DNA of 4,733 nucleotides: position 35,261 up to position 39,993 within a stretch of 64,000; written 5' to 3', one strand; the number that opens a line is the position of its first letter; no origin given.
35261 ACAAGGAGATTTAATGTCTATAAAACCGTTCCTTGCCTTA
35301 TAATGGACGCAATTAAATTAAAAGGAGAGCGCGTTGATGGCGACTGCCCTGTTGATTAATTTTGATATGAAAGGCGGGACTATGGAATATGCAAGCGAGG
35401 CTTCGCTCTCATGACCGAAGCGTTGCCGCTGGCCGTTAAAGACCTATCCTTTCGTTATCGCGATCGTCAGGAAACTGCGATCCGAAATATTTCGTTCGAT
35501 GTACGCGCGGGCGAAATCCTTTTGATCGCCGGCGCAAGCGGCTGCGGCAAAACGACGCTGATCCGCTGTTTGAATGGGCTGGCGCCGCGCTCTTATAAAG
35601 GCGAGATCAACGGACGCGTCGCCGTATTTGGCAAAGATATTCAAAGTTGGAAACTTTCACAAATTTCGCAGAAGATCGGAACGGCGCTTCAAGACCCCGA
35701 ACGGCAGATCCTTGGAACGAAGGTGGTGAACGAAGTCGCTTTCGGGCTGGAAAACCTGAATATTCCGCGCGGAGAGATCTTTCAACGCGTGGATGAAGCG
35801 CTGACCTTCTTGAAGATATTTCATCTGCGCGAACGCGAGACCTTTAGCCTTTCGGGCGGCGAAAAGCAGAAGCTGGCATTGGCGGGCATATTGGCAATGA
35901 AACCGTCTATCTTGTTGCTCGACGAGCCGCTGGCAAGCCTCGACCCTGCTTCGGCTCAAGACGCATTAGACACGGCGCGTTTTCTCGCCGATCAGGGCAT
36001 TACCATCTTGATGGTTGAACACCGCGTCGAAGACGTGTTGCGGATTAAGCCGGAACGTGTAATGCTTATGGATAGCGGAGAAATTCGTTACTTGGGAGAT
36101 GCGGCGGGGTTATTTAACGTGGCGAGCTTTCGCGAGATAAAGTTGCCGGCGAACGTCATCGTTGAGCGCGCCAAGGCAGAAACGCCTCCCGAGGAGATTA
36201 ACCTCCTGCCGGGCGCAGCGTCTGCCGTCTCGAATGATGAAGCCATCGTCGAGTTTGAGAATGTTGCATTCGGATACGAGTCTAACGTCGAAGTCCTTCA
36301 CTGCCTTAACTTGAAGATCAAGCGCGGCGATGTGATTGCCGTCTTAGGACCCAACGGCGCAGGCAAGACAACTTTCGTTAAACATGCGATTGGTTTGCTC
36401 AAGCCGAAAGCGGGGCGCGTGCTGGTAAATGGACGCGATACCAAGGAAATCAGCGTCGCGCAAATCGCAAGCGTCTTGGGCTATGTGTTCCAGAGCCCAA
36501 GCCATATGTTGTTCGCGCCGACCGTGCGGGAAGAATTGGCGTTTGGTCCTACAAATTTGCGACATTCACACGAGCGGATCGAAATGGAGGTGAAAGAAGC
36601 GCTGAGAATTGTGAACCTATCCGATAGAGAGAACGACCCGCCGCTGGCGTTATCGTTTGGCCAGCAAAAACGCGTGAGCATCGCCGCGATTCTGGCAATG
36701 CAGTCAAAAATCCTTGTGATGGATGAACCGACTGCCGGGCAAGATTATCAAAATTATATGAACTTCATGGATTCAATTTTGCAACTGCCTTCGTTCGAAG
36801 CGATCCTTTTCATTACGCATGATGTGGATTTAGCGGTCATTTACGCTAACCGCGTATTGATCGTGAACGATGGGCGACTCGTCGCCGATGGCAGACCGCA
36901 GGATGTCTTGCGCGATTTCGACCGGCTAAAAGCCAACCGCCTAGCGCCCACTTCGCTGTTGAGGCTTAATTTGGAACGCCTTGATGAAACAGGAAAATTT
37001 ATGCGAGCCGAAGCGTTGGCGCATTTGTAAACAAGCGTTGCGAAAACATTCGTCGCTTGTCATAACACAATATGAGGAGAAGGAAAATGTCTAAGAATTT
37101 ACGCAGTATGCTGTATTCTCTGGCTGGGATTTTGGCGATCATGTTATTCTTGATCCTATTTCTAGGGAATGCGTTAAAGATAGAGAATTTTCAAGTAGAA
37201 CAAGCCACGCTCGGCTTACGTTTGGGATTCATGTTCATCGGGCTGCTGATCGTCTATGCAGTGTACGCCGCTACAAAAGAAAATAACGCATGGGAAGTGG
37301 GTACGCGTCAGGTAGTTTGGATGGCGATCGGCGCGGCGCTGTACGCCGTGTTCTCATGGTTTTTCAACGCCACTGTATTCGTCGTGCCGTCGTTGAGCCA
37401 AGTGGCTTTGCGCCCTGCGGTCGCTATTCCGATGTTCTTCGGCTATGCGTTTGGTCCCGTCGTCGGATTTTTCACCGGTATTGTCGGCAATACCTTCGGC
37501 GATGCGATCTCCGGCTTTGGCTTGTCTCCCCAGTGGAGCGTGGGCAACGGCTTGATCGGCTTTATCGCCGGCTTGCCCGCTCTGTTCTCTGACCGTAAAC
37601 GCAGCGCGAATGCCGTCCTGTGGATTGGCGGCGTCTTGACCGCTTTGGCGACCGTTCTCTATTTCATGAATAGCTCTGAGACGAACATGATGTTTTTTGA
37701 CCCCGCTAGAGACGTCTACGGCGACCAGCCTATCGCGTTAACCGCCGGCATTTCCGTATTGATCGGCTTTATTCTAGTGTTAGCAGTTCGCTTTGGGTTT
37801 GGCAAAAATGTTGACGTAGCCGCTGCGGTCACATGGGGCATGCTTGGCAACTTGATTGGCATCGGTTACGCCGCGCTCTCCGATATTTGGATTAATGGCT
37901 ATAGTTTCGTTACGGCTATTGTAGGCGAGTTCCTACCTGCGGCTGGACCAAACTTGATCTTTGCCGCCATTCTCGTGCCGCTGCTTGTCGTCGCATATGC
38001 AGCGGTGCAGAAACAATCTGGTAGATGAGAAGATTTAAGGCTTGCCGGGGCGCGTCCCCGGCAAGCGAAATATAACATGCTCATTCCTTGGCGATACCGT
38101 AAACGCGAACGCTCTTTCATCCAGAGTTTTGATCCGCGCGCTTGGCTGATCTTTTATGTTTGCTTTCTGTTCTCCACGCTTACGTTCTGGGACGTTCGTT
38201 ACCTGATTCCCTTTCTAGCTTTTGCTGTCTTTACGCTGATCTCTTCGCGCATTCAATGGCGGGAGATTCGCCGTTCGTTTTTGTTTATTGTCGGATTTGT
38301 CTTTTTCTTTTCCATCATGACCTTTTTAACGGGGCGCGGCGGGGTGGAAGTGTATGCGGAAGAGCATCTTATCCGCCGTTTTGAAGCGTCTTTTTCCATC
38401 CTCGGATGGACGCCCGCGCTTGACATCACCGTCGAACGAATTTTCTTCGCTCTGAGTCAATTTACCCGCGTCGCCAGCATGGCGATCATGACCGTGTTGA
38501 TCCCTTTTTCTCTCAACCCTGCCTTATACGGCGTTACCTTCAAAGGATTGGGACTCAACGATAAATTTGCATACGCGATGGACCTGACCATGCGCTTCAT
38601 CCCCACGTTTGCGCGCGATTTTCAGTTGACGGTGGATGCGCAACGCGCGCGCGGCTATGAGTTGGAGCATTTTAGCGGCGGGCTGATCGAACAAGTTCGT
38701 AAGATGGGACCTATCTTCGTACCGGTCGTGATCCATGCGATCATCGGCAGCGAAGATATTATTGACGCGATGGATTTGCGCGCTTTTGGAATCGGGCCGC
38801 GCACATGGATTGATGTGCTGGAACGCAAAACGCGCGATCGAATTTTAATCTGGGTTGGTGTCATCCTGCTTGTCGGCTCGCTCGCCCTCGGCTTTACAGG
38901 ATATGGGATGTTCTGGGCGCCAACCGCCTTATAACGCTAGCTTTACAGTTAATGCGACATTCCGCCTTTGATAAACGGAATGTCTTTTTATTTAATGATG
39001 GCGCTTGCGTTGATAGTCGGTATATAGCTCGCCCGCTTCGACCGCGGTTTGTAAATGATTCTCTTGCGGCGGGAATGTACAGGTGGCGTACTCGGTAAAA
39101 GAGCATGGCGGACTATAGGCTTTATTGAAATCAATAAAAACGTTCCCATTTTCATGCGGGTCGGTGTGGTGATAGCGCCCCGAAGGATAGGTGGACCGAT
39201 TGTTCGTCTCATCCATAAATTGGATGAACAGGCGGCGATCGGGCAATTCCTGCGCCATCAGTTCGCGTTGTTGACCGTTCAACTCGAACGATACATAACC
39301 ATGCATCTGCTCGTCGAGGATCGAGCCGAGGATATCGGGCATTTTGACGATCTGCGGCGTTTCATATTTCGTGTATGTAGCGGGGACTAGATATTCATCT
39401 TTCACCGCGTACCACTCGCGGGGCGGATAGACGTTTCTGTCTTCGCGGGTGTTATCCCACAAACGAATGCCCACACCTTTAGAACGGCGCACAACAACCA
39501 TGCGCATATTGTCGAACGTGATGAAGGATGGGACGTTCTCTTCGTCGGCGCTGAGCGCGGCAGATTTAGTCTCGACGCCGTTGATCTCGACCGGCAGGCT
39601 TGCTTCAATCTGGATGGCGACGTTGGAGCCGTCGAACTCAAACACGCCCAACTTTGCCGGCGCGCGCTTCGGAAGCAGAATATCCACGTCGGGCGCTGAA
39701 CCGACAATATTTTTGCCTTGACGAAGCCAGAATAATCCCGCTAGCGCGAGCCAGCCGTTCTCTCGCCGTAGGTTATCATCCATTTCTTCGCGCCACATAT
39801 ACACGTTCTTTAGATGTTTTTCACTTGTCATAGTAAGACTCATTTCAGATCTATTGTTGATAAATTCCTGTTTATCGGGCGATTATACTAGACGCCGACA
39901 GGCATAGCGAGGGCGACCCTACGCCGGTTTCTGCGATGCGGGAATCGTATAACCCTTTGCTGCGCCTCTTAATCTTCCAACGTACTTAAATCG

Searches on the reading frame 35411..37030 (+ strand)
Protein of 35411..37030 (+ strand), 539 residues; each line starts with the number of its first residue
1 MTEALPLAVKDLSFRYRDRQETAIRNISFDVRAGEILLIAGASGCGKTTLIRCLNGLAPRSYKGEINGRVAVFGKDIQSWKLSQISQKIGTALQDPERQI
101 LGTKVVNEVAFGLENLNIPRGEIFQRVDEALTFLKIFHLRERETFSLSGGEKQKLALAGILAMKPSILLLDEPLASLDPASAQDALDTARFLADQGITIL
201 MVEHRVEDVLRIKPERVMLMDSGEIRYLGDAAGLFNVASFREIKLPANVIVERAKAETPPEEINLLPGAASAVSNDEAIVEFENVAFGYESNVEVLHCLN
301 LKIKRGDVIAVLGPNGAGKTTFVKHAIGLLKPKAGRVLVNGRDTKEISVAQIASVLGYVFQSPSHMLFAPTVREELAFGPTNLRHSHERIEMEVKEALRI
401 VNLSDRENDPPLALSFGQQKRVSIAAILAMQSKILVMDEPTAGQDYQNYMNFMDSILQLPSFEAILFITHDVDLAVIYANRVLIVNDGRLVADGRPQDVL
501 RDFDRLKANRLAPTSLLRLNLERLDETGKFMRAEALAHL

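Call 58: search_protein_families(library=pfam, proteins=[window:35411-37030:+], max_evalue=0.00001)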
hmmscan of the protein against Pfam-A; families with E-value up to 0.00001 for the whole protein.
window:35411-37030:+ (539 aa): 9 families
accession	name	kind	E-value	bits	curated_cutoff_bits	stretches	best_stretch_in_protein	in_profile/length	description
PF00005.33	ABC_tran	-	1e-59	201.5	25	2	297-442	2-137/137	ABC transporter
PF13304.12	AAA_21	-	3.1e-14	54.2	27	0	130-180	221-274/304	AAA domain, putative AbiEii toxin, Type IV TA system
PF13191.12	AAA_16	-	1.6e-10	42.2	32.6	1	14-90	2-83/167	AAA ATPase domain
PF02463.25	SMC_N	-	4.2e-08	33.3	40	0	308-470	26-197/220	RecF/RecN/SMC N terminal domain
PF13555.12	AAA_29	-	3.8e-07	30.2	27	0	301-334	17-50/61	P-loop containing region of AAA domain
PF13401.12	AAA_22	-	4.5e-07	30.7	27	0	35-97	6-62/130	AAA domain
PF13476.12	AAA_23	-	5.3e-07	30.9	27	0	27-55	13-40/201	AAA domain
PF03215.21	Rad17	-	6.5e-07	29.9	23.8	0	22-68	33-79/186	Rad17 P-loop domain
PF02367.23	TsaE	-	3.1e-06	27.6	26.6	0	299-329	14-44/128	Threonylcarbamoyl adenosine biosynthesis protein TsaE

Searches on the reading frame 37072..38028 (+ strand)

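Call 58: search_protein_families(library=pfam, proteins=[window:37072-38028:+], max_evalue=0.00001)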
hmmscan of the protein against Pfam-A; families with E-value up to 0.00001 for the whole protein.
window:37072-38028:+ (318 aa): 2 families
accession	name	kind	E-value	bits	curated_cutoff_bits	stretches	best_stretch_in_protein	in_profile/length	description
PF07155.17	ECF-ribofla_trS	-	2.4e-17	63.9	26.7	1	78-195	4-119/172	ECF-type riboflavin transporter, S component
PF12822.12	ECF_trnsprt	-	1.1e-06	29.2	30.7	1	79-200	1-119/169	ECF transporter, substrate-specific component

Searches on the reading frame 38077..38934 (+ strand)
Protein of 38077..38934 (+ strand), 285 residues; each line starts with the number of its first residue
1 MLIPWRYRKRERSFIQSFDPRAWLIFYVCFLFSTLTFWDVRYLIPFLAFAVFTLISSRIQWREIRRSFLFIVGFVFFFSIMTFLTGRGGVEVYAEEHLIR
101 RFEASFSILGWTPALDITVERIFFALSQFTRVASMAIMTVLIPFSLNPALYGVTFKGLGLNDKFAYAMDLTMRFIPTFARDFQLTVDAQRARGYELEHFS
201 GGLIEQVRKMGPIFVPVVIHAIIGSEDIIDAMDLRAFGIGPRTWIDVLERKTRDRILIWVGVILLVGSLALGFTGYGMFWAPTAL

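Call 58: search_protein_families(library=pfam, proteins=[window:38077-38934:+], max_evalue=0.00001)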
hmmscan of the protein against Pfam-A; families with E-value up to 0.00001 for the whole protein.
window:38077-38934:+ (285 aa): 1 family
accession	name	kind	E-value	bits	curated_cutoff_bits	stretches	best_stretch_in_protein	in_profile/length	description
PF02361.21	CbiQ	-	7.4e-18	65.4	25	1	22-238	15-209/216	Cobalt transport protein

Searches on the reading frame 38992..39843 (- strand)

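Call 58: search_protein_families(library=pfam, proteins=[window:38992-39843:-], max_evalue=0.00001)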
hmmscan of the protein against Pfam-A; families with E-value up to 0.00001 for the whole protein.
window:38992-39843:- (283 aa): 1 family
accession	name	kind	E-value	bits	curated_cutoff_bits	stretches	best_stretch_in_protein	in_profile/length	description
PF07920.16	DUF1684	-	3.1e-34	118.7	25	1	143-272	7-138/139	Protein of unknown function (DUF1684)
